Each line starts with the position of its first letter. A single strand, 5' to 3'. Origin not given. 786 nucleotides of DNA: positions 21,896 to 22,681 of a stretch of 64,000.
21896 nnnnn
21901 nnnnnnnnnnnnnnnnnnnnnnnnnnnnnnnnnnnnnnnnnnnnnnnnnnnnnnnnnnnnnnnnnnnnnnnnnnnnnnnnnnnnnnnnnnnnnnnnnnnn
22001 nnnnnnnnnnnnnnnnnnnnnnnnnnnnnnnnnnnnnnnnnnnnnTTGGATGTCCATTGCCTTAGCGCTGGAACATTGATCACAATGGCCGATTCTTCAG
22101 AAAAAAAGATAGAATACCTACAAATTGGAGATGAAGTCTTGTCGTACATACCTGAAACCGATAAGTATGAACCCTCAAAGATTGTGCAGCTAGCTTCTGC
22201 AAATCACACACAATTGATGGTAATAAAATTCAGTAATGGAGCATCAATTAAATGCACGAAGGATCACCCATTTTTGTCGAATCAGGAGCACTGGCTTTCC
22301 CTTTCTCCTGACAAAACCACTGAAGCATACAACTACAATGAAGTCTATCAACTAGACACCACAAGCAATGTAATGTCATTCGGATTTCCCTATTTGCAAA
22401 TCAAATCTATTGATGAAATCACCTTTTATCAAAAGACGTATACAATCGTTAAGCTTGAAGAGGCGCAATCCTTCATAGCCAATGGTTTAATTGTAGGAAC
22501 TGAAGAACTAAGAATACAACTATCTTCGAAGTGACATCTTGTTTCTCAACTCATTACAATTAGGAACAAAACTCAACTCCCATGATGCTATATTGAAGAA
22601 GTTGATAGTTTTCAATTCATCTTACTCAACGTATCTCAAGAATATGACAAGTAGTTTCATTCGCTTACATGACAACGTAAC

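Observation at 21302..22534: Hedgehog-like architecture: a secreted glycan-binding domain followed by a terminal Hint domain, translationally coupled to a diheme cytochrome c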

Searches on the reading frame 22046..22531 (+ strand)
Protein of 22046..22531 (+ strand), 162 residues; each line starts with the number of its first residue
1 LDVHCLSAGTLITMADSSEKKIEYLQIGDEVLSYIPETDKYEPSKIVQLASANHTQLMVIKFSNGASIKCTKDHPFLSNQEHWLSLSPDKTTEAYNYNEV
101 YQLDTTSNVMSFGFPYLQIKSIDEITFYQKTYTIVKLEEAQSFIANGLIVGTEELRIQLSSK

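Call 17: search_protein_representatives(protein=window:22046-22531:+)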
Query: 162 residues. Proteins with E-value up to 0.001 (for the whole library): 2517; up to 1e-10: 506; up to 1e-30: 20. The best 150 are listed.
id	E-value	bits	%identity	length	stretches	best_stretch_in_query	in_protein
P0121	3.2e-77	273.7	28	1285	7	5-151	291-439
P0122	6.3e-50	185.1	29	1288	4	4-150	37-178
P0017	1.5e-37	145.0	51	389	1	1-158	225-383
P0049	1.6e-36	141.7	47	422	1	1-156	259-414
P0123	7.4e-36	139.5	47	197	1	2-160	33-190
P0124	2.5e-35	137.8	32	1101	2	5-151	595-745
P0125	2.0e-34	134.8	33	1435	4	5-85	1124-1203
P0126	3.2e-34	134.2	48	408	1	3-158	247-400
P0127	6.7e-34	133.1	26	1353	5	3-150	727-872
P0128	2.3e-33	131.4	33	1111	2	5-155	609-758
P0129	4.5e-33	130.4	32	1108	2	5-149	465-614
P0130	7.0e-33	129.8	33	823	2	4-151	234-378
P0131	1.0e-32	129.3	47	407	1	1-156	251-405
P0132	1.4e-32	128.8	33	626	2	5-153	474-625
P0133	7.0e-32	126.6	30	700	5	4-88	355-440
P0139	3.0e-30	121.3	38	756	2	2-150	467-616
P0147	2.0e-27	112.1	33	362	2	5-151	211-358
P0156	2.0e-25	105.6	27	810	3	5-151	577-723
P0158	2.9e-25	105.1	27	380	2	3-150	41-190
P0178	1.0e-22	96.8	41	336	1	5-155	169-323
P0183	2.4e-22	95.6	35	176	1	3-156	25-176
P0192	7.6e-22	94.0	38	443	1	4-155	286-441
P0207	8.8e-21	90.6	39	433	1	5-157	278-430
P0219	4.0e-20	88.4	34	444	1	3-157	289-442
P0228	1.8e-19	86.3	38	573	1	2-153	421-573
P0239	1.0e-18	83.9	36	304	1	5-155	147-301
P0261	3.2e-17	79.0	33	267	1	4-156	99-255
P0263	3.3e-17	79.0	35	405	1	2-155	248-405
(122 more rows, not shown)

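Call 18: search_protein_families(library=pfam, proteins=[P0121, P0122, P0124, P0130, P0132, P0139, P0147, P0158, P0228], max_evalue=0.001)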
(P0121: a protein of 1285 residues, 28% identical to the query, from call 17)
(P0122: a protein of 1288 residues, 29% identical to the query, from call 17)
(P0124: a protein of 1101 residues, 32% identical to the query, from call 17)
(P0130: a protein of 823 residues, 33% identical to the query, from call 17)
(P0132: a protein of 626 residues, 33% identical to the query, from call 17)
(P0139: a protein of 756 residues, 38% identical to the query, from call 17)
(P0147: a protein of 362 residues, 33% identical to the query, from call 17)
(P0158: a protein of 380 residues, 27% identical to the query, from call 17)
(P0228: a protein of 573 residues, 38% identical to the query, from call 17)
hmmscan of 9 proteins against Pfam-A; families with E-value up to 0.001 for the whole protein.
P0121 (1285 aa): 8 families
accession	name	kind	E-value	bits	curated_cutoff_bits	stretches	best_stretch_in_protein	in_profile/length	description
PF01079.26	Hint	-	1.6e-47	162.3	29.7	5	286-380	8-106/213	Hint module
PF08517.17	AXH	-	1.1e-36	126.4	33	2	1071-1179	1-111/116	Ataxin-1 and HBP1 module (AXH)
PF14623.11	Vint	-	4.3e-36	124.6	27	2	443-516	1-66/166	Hint-domain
PF05203.21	Hom_end_hint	-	1e-33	117.7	32.1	3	444-480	1-37/228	Hom_end-associated Hint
PF13403.11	Hint_2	-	2.7e-29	102.9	28.4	0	444-519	2-88/147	Hint domain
PF07591.16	PT-HINT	-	8.2e-25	88.1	27.7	0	452-590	3-123/137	Pretoxin HINT domain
PF14890.11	Intein_splicing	-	9.4e-22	77.9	35.8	0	614-755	80-155/155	Intein splicing domain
PF18337.7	Tudor_RapA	-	0.00095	19.8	26.4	0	707-727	2-22/62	RapA N-terminal Tudor like domain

P0122 (1288 aa): 7 families
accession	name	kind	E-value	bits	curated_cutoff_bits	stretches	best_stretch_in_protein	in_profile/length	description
PF08517.17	AXH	-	5.6e-40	136.9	33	3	39-135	1-109/116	Ataxin-1 and HBP1 module (AXH)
PF01079.26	Hint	-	3e-35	122.2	29.7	4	330-458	7-132/213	Hint module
PF05203.21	Hom_end_hint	-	7.8e-26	91.9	32.1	3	38-76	1-39/228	Hom_end-associated Hint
PF14623.11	Vint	-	2.3e-19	70.2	27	1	37-113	1-71/166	Hint-domain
PF14890.11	Intein_splicing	-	2.4e-14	53.9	35.8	1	345-485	3-155/155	Intein splicing domain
PF13403.11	Hint_2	-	9.5e-13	49.2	28.4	0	38-69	2-32/147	Hint domain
PF07591.16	PT-HINT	-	2.4e-10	41.2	27.7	1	190-334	1-130/137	Pretoxin HINT domain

P0124 (1101 aa): 7 families
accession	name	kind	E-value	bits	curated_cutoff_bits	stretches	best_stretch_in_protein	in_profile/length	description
PF01079.26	Hint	-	3.7e-17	63.1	29.7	2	430-523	3-98/213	Hint module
PF14890.11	Intein_splicing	-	3e-16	60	35.8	2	447-592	1-155/155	Intein splicing domain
PF05203.21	Hom_end_hint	-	1.4e-15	58.3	32.1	2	440-469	1-30/228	Hom_end-associated Hint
PF07591.16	PT-HINT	-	1.8e-11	44.9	27.7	1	450-592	5-136/137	Pretoxin HINT domain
PF08517.17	AXH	-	5.2e-11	43.5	33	1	441-533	1-97/116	Ataxin-1 and HBP1 module (AXH)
PF14623.11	Vint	-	9.6e-09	35.7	27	0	595-670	2-68/166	Hint-domain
PF13403.11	Hint_2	-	1.7e-06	28.9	28.4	0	594-624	1-30/147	Hint domain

P0130 (823 aa): 9 families
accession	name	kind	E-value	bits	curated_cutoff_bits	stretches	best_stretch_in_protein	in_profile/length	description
PF05203.21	Hom_end_hint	-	7e-25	88.8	32.1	2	86-121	1-36/228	Hom_end-associated Hint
PF01079.26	Hint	-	9.4e-21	74.8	29.7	2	83-189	10-116/213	Hint module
PF08517.17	AXH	-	1e-18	68.3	33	2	87-188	1-112/116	Ataxin-1 and HBP1 module (AXH)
PF07591.16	PT-HINT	-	5.1e-17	62.9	27.7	2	92-232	1-131/137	Pretoxin HINT domain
PF14623.11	Vint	-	2.4e-12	47.4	27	2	234-323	1-81/166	Hint-domain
PF14890.11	Intein_splicing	-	5.1e-10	39.8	35.8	1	244-379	4-155/155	Intein splicing domain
PF13403.11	Hint_2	-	2.5e-07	31.6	28.4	0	86-119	2-34/147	Hint domain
PF17963.7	Big_9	-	6.4e-06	27.4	23.6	1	390-474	1-82/89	Bacterial Ig domain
PF02699.20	YajC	-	0.00057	20.2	28.2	0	173-208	27-62/78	Preprotein translocase subunit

P0132 (626 aa): 7 families
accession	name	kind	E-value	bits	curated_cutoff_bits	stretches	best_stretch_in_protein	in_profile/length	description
PF08517.17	AXH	-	3.9e-34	118.1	33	2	475-579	1-113/116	Ataxin-1 and HBP1 module (AXH)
PF05203.21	Hom_end_hint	-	4.3e-14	53.5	32.1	2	323-404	1-86/228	Hom_end-associated Hint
PF01079.26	Hint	-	4.3e-12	46.5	29.7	1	468-595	7-133/213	Hint module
PF07591.16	PT-HINT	-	6.3e-12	46.4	27.7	1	489-620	9-125/137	Pretoxin HINT domain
PF14890.11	Intein_splicing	-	1.7e-11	44.6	35.8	2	482-624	2-155/155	Intein splicing domain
PF14623.11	Vint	-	2.6e-06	27.8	27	0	474-553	2-71/166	Hint-domain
PF13403.11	Hint_2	-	3.6e-05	24.6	28.4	0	473-502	1-29/147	Hint domain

P0139 (756 aa): 7 families
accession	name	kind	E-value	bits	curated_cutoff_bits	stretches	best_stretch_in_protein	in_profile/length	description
PF14890.11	Intein_splicing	-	9.1e-19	68.2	35.8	2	477-618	1-155/155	Intein splicing domain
PF07591.16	PT-HINT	-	1e-18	68.3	27.7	1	634-755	6-136/137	Pretoxin HINT domain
PF08517.17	AXH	-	3.2e-17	63.5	33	1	471-572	1-108/116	Ataxin-1 and HBP1 module (AXH)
PF01079.26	Hint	-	2.6e-15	57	29.7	2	462-587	5-126/213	Hint module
PF05203.21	Hom_end_hint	-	1.9e-10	41.6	32.1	1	470-501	1-32/228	Hom_end-associated Hint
PF14623.11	Vint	-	8.5e-10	39.1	27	1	623-713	2-83/166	Hint-domain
PF13403.11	Hint_2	-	4.2e-05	24.4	28.4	0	622-697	1-78/147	Hint domain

P0147 (362 aa): 6 families
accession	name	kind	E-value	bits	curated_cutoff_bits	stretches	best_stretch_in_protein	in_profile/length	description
PF14890.11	Intein_splicing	-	7.8e-19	68.4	35.8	2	58-128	1-78/155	Intein splicing domain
PF07591.16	PT-HINT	-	2.1e-17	64.1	27.7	2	58-194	2-123/137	Pretoxin HINT domain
PF01079.26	Hint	-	3.9e-17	63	29.7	2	47-127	9-91/213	Hint module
PF14623.11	Vint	-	1.1e-13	51.8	27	1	51-129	2-71/166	Hint-domain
PF08517.17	AXH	-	9.6e-13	49.1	33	2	56-159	5-114/116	Ataxin-1 and HBP1 module (AXH)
PF05203.21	Hom_end_hint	-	2.7e-09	37.8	32.1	1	51-89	1-39/228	Hom_end-associated Hint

P0158 (380 aa): 8 families
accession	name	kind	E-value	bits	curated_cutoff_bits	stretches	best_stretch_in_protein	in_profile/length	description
PF08517.17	AXH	-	2.1e-17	64.1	33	2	44-152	1-114/116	Ataxin-1 and HBP1 module (AXH)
PF01079.26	Hint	-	3e-17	63.4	29.7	2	38-167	8-134/213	Hint module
PF07591.16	PT-HINT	-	1e-14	55.4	27.7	2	234-369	8-136/137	Pretoxin HINT domain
PF05203.21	Hom_end_hint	-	4.5e-14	53.4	32.1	2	43-75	1-33/228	Hom_end-associated Hint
PF14890.11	Intein_splicing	-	1.2e-08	35.3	35.8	0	231-369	5-155/155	Intein splicing domain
PF14623.11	Vint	-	3.1e-08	34.1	27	0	42-123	1-71/166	Hint-domain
PF13403.11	Hint_2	-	8.2e-08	33.2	28.4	0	43-73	2-31/147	Hint domain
PF21192.3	NMD3_OB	-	3.9e-05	24.3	27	0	240-266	49-75/86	NMD3 OB-fold domain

P0228 (573 aa): 3 families
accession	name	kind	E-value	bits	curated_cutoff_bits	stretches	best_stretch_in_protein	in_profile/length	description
PF25302.1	NADase_transloc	-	2.1e-35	122.5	27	1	256-418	1-146/146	NAD glycohydrolase translocation F5/8 type C domain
PF07591.16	PT-HINT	-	3e-05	24.7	27.7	0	440-565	10-123/137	Pretoxin HINT domain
PF14903.11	WG_beta_rep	-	6.9e-05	23.2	25.6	1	89-109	1-21/35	WG containing repeat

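Call 51: search_protein_families(library=pfam, proteins=[P0178, P0183, P0192, P0207, P0239, P0261, P0219, P0263], max_evalue=0.01)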
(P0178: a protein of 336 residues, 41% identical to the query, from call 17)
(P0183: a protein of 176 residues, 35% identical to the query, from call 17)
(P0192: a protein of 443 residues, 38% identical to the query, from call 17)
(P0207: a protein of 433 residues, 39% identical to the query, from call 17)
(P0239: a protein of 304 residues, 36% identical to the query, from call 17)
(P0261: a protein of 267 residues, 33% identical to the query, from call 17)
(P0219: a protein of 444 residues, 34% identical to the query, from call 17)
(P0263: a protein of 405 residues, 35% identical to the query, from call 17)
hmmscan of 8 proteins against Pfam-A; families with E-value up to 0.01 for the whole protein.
P0178 (336 aa): 7 families
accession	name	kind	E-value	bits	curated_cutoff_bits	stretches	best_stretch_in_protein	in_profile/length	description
PF08517.17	AXH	-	3.6e-12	47.3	33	1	170-277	1-114/116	Ataxin-1 and HBP1 module (AXH)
PF07591.16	PT-HINT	-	7.6e-09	36.4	27.7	1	182-248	7-76/137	Pretoxin HINT domain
PF05203.21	Hom_end_hint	-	4.9e-07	30.4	32.1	1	169-199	1-31/228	Hom_end-associated Hint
PF01079.26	Hint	-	5.6e-07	29.8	29.7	1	165-276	9-116/213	Hint module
PF14890.11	Intein_splicing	-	0.00027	21.2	35.8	1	176-247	1-78/155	Intein splicing domain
PF13403.11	Hint_2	-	0.00073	20.4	28.4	0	168-203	1-35/147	Hint domain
PF14623.11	Vint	-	0.0048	17.1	27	0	169-224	2-53/166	Hint-domain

P0183 (176 aa): 7 families
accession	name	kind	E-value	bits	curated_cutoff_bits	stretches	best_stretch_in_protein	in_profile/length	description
PF08517.17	AXH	-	1.6e-11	45.1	33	1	28-132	1-113/116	Ataxin-1 and HBP1 module (AXH)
PF01079.26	Hint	-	1.2e-09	38.5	29.7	1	24-141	10-126/213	Hint module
PF07591.16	PT-HINT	-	5.3e-07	30.4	27.7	1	41-123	8-94/137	Pretoxin HINT domain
PF14890.11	Intein_splicing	-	1.1e-06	28.9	35.8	1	34-104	1-78/155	Intein splicing domain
PF05203.21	Hom_end_hint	-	2e-05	25.2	32.1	1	27-57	1-31/228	Hom_end-associated Hint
PF14623.11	Vint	-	0.00015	22.1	27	1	27-105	2-71/166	Hint-domain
PF13180.12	PDZ_2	-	0.009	16.7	27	0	46-85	29-68/80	PDZ domain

P0192 (443 aa): 4 families
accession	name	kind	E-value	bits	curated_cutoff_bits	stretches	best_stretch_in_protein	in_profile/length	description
PF08517.17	AXH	-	4.9e-13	50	33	1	288-396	1-115/116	Ataxin-1 and HBP1 module (AXH)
PF07591.16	PT-HINT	-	1.7e-10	41.7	27.7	1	297-366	5-76/137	Pretoxin HINT domain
PF05203.21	Hom_end_hint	-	5.9e-08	33.4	32.1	1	287-316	1-30/228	Hom_end-associated Hint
PF01079.26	Hint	-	2.5e-06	27.7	29.7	1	285-416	11-137/213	Hint module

P0207 (433 aa): 5 families
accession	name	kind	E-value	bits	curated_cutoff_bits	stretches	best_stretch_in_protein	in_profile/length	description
PF13308.11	YARHG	-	4.6e-18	65.4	27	1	43-113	13-85/85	YARHG domain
PF08517.17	AXH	-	2.4e-08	34.9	33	1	294-369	16-100/116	Ataxin-1 and HBP1 module (AXH)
PF01079.26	Hint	-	2.9e-06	27.5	29.7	1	277-419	12-153/213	Hint module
PF14623.11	Vint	-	2.3e-05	24.7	27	1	277-371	1-84/166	Hint-domain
PF21138.3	SMUBP-2_HCS1_1B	-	0.0071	16.6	27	0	287-346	61-120/129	Helicase SMUBP-2/HCS1, 1B domain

P0239 (304 aa): 6 families
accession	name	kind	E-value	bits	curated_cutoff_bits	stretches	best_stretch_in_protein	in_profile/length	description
PF08517.17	AXH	-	7.7e-13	49.4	33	1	148-255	1-114/116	Ataxin-1 and HBP1 module (AXH)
PF05203.21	Hom_end_hint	-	9.6e-08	32.7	32.1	1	147-175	1-29/228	Hom_end-associated Hint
PF07591.16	PT-HINT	-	2.8e-05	24.8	27.7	1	161-227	8-77/137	Pretoxin HINT domain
PF01079.26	Hint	-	0.00035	20.7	29.7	1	141-254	7-116/213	Hint module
PF13403.11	Hint_2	-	0.00037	21.3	28.4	0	146-175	1-29/147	Hint domain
PF24233.1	DUF7446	-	0.0015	18.8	24.1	1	221-264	20-64/70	Family of unknown function (DUF7446)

P0261 (267 aa): 5 families
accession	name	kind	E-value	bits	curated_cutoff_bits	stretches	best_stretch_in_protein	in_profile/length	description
PF08517.17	AXH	-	6.6e-14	52.9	33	1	101-207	1-113/116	Ataxin-1 and HBP1 module (AXH)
PF05203.21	Hom_end_hint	-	9e-08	32.8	32.1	1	100-132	1-33/228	Hom_end-associated Hint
PF07591.16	PT-HINT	-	3.1e-07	31.2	27.7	1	110-180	5-77/137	Pretoxin HINT domain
PF01079.26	Hint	-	7.1e-05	22.9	29.7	1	93-205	7-114/213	Hint module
PF13403.11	Hint_2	-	0.0093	16.8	28.4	0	100-130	2-31/147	Hint domain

P0219 (444 aa): 6 families
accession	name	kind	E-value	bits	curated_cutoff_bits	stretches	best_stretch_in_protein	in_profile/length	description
PF25302.1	NADase_transloc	-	2.2e-45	154.8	27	1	137-285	1-146/146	NAD glycohydrolase translocation F5/8 type C domain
PF14623.11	Vint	-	2.4e-05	24.7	27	1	291-369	2-71/166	Hint-domain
PF01079.26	Hint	-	3.4e-05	24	29.7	1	290-339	12-60/213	Hint module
PF05203.21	Hom_end_hint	-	7.6e-05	23.2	32.1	1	291-326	1-36/228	Hom_end-associated Hint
PF07591.16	PT-HINT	-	0.00013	22.7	27.7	1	304-418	7-111/137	Pretoxin HINT domain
PF08517.17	AXH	-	0.0003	21.7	33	1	292-393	1-110/116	Ataxin-1 and HBP1 module (AXH)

P0263 (405 aa): 7 families
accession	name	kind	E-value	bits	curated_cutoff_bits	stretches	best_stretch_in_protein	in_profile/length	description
PF25302.1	NADase_transloc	-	1.1e-34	120.2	27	1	99-244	5-146/146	NAD glycohydrolase translocation F5/8 type C domain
PF08517.17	AXH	-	2e-11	44.9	33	1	252-356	1-112/116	Ataxin-1 and HBP1 module (AXH)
PF14890.11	Intein_splicing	-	1.8e-09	38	35.8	1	259-400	2-153/155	Intein splicing domain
PF01079.26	Hint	-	5.9e-07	29.7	29.7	1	250-376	12-135/213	Hint module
PF14623.11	Vint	-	8.3e-07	29.4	27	1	251-350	2-91/166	Hint-domain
PF05203.21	Hom_end_hint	-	1.8e-05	25.3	32.1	1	251-278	1-28/228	Hom_end-associated Hint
PF13403.11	Hint_2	-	0.0022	18.8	28.4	1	251-281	2-31/147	Hint domain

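Call 80: list_cluster_members(proteins=[P0121, P0122, P0124, P0130, P0132, P0156, P0183, P0207, P0178])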
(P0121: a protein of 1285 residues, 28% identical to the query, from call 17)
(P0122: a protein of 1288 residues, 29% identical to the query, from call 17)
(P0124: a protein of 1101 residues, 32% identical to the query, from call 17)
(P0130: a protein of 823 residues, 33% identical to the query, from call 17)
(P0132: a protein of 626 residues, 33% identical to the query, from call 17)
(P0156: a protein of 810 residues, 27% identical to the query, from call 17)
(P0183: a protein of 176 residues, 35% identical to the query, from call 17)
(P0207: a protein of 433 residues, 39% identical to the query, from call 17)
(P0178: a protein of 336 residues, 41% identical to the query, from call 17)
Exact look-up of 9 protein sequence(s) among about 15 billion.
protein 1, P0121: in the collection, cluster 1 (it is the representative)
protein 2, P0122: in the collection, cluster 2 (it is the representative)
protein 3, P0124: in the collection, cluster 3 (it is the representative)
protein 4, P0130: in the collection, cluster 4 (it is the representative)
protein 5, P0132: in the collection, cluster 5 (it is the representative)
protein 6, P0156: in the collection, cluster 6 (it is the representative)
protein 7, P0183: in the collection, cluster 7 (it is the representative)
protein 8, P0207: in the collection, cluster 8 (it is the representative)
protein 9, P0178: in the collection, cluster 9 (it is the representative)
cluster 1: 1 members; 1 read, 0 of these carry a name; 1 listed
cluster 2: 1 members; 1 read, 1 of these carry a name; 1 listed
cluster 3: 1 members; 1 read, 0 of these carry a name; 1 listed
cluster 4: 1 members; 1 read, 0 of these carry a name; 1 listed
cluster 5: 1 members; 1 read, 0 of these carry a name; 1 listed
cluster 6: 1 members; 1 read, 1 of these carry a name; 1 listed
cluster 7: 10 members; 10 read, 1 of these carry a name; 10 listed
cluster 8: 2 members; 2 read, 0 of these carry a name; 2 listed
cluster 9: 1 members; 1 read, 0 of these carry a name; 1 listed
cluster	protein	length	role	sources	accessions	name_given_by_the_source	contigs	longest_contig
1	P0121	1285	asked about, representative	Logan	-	-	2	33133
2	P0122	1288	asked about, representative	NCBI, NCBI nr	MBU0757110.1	MAG: hypothetical protein KKF44_03515 [Nanoarchaeota archaeon] | hypothetical protein [Nanoarchaeota archaeon]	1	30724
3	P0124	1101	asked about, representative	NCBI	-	-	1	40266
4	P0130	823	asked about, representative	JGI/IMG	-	-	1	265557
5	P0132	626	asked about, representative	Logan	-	-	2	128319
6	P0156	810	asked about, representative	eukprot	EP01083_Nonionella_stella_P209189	758534_1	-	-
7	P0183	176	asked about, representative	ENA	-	-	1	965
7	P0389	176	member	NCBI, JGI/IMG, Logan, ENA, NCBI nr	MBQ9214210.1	MAG: hypothetical protein IJ150_09780 [Bacteroidales bacterium] | hypothetical protein [Bacteroidales bacterium]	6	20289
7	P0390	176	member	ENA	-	-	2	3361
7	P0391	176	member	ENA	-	-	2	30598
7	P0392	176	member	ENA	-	-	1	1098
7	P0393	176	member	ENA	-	-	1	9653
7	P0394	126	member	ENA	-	-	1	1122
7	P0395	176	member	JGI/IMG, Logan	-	-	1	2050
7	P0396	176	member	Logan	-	-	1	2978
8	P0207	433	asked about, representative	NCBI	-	-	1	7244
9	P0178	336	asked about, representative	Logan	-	-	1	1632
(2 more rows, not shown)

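Call 82: find_encoding_contigs(protein=P0389, flank=4000, max_places=3)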
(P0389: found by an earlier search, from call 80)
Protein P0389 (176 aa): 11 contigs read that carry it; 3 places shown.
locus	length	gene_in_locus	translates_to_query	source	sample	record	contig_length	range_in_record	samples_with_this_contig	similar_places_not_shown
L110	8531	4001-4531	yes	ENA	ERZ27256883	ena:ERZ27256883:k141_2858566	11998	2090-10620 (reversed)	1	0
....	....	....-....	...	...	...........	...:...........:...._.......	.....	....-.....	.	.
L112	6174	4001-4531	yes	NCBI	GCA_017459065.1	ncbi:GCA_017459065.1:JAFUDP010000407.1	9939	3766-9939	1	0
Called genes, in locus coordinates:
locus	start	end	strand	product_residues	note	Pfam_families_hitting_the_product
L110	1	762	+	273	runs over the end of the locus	PF01510:Amidase_2, PF06347:SH3_4 (weak), PF08239:SH3_3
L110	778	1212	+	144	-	-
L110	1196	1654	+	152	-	-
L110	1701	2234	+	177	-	-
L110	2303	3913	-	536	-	PF00849:PseudoU_synth_2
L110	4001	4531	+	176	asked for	PF01079:Hint, PF05203:Hom_end_hint (weak), PF08517:AXH, PF07591:PT-HINT (weak), PF14890:Intein_splicing (weak)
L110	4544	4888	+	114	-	-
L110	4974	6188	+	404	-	PF07396:Porin_O_P (weak)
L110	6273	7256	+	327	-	-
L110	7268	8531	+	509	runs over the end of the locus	PF00474:SSF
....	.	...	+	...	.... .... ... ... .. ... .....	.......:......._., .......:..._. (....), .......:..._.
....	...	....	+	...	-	-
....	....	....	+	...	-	-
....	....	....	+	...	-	-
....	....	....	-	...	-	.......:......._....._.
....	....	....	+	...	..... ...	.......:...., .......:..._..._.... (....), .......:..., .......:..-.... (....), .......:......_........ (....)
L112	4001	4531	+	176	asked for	PF01079:Hint, PF05203:Hom_end_hint (weak), PF08517:AXH, PF07591:PT-HINT (weak), PF14890:Intein_splicing (weak)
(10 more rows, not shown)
